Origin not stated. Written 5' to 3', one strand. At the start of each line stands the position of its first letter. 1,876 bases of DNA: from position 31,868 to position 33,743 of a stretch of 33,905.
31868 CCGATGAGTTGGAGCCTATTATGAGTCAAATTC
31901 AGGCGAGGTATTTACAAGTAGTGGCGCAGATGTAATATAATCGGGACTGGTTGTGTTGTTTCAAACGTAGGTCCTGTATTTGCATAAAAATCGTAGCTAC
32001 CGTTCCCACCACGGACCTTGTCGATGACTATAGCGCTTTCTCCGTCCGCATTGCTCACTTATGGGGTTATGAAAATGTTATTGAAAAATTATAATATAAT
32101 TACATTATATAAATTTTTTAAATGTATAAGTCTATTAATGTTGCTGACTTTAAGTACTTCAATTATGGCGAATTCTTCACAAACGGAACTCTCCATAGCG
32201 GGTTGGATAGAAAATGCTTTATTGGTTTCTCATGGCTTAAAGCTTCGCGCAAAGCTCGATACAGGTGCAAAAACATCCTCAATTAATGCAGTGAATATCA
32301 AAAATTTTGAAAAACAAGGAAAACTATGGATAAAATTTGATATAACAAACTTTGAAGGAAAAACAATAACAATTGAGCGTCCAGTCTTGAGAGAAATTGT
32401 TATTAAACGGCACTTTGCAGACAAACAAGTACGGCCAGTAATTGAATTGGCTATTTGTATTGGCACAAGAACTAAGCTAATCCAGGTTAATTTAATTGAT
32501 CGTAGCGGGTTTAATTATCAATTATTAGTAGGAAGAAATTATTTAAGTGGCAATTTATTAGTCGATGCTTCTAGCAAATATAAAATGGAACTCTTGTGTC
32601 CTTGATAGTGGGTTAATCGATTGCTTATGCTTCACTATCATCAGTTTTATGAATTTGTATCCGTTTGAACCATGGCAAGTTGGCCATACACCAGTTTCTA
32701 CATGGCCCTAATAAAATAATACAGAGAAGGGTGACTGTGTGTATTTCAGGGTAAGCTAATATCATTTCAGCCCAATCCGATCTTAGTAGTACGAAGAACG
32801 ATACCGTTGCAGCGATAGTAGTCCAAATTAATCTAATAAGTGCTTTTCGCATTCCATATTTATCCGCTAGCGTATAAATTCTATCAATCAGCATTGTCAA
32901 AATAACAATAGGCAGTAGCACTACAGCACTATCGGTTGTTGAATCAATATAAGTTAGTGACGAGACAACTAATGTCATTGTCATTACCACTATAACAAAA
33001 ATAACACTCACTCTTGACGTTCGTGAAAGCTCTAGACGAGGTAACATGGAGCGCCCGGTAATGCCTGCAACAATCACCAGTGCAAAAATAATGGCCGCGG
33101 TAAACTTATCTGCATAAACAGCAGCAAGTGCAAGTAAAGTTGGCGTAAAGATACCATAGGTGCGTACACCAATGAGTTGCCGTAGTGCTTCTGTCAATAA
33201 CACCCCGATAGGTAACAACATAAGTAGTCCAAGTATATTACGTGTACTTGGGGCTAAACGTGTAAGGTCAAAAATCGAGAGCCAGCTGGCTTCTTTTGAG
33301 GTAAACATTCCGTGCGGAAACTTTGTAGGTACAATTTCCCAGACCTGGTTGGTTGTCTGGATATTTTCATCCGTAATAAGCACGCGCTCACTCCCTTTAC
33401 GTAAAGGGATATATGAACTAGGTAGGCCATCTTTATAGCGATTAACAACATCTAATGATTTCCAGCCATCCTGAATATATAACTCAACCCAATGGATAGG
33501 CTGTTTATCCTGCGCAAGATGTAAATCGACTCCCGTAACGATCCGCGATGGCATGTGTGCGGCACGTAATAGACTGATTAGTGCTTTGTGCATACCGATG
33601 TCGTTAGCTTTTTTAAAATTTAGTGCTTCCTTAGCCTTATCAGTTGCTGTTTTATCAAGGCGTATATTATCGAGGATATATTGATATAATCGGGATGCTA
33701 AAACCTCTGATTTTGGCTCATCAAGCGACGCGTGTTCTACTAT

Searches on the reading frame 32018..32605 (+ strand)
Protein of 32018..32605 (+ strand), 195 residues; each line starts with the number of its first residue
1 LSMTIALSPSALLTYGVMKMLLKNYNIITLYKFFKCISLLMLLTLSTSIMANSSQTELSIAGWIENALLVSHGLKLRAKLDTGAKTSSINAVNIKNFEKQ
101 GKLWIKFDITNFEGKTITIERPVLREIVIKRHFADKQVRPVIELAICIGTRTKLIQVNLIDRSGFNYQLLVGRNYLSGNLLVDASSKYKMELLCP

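Call 13: search_protein_families(library=pfam, proteins=[window:32018-32605:+], max_evalue=0.01)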
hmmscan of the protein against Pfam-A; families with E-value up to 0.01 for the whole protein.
window:32018-32605:+ (195 aa): 1 family
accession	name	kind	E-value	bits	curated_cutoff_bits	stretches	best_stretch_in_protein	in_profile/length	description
PF05618.17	Zn_protease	-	1.5e-32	112.9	27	1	60-188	1-133/138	Putative ATP-dependent zinc protease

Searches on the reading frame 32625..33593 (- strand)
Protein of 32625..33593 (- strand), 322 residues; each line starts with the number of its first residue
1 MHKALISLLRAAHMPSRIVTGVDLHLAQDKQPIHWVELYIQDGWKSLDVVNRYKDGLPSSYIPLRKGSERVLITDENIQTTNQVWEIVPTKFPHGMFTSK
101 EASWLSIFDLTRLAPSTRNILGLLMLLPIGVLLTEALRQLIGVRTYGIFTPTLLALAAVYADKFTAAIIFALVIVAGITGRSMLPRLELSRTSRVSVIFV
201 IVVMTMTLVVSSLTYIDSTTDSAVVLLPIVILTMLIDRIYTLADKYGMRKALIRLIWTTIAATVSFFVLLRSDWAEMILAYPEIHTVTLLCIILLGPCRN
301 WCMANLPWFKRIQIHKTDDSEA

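Call 13: search_protein_families(library=pfam, proteins=[window:32625-33593:-], max_evalue=0.01)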
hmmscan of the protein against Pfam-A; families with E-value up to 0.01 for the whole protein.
window:32625-33593:- (322 aa): 2 families
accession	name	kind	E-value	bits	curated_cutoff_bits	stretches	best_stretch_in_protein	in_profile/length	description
PF14402.11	7TM_transglut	-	1.2e-32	113.9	25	1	99-312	34-247/248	7 transmembrane helices usually fused to an inactive transglutaminase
PF01841.26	Transglut_core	-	2.9e-05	24.8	23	1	2-48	58-107/108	Transglutaminase-like superfamily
